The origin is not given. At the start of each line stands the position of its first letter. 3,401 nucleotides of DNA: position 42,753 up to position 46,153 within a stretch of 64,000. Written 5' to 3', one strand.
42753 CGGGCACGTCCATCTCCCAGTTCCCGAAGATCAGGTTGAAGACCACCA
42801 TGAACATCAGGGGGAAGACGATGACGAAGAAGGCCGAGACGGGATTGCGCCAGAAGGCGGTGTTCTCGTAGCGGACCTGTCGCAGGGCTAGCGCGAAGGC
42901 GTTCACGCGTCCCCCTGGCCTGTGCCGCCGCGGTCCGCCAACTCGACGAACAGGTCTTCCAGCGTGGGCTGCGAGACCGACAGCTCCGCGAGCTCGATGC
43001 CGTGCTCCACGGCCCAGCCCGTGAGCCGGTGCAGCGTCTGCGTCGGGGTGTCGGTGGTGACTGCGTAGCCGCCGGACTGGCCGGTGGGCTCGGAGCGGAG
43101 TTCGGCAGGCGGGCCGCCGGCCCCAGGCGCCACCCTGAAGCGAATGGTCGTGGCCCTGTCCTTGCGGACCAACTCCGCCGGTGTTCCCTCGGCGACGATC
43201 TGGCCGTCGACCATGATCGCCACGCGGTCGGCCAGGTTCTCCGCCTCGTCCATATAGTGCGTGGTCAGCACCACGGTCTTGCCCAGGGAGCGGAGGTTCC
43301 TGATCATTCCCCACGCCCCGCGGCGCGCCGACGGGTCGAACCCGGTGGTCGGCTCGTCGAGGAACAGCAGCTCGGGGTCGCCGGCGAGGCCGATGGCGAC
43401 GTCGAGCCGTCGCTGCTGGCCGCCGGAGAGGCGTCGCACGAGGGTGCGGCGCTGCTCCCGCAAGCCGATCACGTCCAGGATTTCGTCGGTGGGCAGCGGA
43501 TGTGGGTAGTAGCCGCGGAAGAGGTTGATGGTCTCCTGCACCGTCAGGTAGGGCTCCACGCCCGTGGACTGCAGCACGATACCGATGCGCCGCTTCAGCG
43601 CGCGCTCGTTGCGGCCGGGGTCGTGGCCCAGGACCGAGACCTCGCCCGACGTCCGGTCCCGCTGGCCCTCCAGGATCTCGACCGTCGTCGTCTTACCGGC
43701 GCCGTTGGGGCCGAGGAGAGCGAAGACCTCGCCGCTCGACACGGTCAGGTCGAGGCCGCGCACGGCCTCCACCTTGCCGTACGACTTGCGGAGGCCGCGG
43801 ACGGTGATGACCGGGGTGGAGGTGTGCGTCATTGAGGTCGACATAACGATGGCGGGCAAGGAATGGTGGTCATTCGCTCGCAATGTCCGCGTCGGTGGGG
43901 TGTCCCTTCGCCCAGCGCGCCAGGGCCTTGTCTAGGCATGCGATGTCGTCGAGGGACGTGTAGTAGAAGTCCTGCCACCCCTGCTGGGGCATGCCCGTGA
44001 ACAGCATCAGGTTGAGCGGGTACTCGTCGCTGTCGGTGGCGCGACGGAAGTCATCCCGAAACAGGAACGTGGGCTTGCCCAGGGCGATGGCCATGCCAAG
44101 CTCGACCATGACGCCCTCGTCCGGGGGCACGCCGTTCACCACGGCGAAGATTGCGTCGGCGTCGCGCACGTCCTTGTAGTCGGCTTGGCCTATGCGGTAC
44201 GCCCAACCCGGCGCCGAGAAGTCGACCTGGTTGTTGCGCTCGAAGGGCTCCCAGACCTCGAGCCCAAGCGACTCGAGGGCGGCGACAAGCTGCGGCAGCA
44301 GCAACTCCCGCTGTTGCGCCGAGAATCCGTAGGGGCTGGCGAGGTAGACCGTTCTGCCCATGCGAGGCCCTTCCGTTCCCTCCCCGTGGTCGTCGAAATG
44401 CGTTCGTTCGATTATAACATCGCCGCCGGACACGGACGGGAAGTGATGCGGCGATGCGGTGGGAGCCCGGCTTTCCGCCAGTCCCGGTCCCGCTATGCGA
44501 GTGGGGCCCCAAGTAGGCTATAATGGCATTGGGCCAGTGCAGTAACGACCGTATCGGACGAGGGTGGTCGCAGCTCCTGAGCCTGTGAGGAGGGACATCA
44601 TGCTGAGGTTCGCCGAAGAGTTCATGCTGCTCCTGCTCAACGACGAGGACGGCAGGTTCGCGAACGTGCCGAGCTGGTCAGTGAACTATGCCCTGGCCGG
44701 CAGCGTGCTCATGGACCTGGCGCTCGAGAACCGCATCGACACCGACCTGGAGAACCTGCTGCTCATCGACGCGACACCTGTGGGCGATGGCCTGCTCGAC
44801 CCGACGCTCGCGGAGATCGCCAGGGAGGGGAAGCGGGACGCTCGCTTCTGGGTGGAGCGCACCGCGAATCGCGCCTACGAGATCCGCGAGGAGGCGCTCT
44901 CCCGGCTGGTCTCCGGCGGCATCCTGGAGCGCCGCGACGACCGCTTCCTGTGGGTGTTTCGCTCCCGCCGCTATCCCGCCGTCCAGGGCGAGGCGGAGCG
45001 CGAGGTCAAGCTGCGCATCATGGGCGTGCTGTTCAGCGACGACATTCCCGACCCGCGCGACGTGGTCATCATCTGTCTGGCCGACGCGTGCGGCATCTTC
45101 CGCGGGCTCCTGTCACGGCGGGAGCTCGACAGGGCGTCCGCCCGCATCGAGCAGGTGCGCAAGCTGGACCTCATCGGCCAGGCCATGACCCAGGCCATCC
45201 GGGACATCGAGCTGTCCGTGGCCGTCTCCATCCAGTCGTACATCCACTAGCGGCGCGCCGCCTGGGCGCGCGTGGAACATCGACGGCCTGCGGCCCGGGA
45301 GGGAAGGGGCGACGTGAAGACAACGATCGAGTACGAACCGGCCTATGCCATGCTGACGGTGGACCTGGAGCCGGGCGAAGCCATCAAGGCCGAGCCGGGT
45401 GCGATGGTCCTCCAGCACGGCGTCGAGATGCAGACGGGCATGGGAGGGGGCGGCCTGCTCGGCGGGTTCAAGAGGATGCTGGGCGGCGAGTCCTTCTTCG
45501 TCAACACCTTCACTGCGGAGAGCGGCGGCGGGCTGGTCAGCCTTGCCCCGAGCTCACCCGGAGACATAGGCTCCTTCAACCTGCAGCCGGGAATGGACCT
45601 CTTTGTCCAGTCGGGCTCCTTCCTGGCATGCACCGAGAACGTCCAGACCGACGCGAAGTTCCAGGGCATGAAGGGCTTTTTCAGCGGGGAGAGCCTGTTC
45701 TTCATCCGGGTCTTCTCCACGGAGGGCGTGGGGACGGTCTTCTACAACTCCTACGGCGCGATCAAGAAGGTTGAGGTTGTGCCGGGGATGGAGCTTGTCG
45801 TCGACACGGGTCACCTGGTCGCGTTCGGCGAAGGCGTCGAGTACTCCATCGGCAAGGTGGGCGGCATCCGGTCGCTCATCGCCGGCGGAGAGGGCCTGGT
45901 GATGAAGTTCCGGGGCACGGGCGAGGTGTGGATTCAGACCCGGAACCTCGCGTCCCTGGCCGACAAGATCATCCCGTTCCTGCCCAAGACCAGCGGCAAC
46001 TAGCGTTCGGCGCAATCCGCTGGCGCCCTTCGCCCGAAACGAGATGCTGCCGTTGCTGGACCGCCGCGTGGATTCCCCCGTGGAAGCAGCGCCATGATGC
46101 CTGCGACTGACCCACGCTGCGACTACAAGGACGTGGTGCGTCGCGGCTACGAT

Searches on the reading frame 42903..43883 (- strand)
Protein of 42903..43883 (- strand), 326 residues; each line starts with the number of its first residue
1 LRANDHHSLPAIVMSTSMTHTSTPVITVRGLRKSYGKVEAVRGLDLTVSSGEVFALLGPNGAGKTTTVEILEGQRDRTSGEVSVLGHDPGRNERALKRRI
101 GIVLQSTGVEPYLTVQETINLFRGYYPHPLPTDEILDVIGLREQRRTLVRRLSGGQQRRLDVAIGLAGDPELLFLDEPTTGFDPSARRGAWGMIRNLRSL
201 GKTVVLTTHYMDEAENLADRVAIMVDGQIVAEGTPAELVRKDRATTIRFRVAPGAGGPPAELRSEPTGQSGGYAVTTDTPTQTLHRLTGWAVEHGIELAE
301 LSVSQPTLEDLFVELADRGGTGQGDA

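Call 14: search_protein_families(library=pfam, proteins=[window:42903-43883:-], max_evalue=0.00001)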
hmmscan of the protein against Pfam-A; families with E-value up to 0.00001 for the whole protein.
window:42903-43883:- (326 aa): 2 families
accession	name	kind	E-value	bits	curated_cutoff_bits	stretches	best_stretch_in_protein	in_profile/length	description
PF00005.33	ABC_tran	-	4.2e-28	99.1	25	1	42-180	2-137/137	ABC transporter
PF13304.12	AAA_21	-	1.8e-09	38.5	27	0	149-209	235-298/304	AAA domain, putative AbiEii toxin, Type IV TA system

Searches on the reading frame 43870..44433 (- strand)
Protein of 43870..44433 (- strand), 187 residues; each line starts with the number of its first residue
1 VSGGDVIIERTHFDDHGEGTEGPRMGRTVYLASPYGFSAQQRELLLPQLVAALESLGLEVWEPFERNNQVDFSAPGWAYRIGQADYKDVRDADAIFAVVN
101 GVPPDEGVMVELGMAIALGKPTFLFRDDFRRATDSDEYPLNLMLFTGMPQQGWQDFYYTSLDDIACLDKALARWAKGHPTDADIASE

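Call 14: search_protein_families(library=pfam, proteins=[window:43870-44433:-], max_evalue=0.00001)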
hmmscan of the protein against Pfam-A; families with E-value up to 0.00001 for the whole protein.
window:43870-44433:- (187 aa): 1 family
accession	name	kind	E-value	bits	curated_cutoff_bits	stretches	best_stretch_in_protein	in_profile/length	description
PF05014.21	Nuc_deoxyrib_tr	-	3e-29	102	28.8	1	29-143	1-117/117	Nucleoside 2-deoxyribosyltransferase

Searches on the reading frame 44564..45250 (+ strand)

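Call 14: search_protein_families(library=pfam, proteins=[window:44564-45250:+], max_evalue=0.00001)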
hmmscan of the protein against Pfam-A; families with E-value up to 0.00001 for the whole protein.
window:44564-45250:+ (228 aa): 1 family
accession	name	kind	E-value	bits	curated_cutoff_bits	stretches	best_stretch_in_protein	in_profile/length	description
PF05719.16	GPP34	-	9.5e-45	153.6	29.1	1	17-214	2-200/201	Golgi phosphoprotein 3 (GPP34)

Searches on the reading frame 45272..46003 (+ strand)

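Call 14: search_protein_families(library=pfam, proteins=[window:45272-46003:+], max_evalue=0.00001)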
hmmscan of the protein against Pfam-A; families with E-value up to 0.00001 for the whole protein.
window:45272-46003:+ (243 aa): 1 family
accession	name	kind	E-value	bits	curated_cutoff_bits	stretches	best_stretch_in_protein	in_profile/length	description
PF01987.23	AIM24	-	1.7e-63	214.4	25.7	1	18-224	2-205/205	Mitochondrial biogenesis AIM24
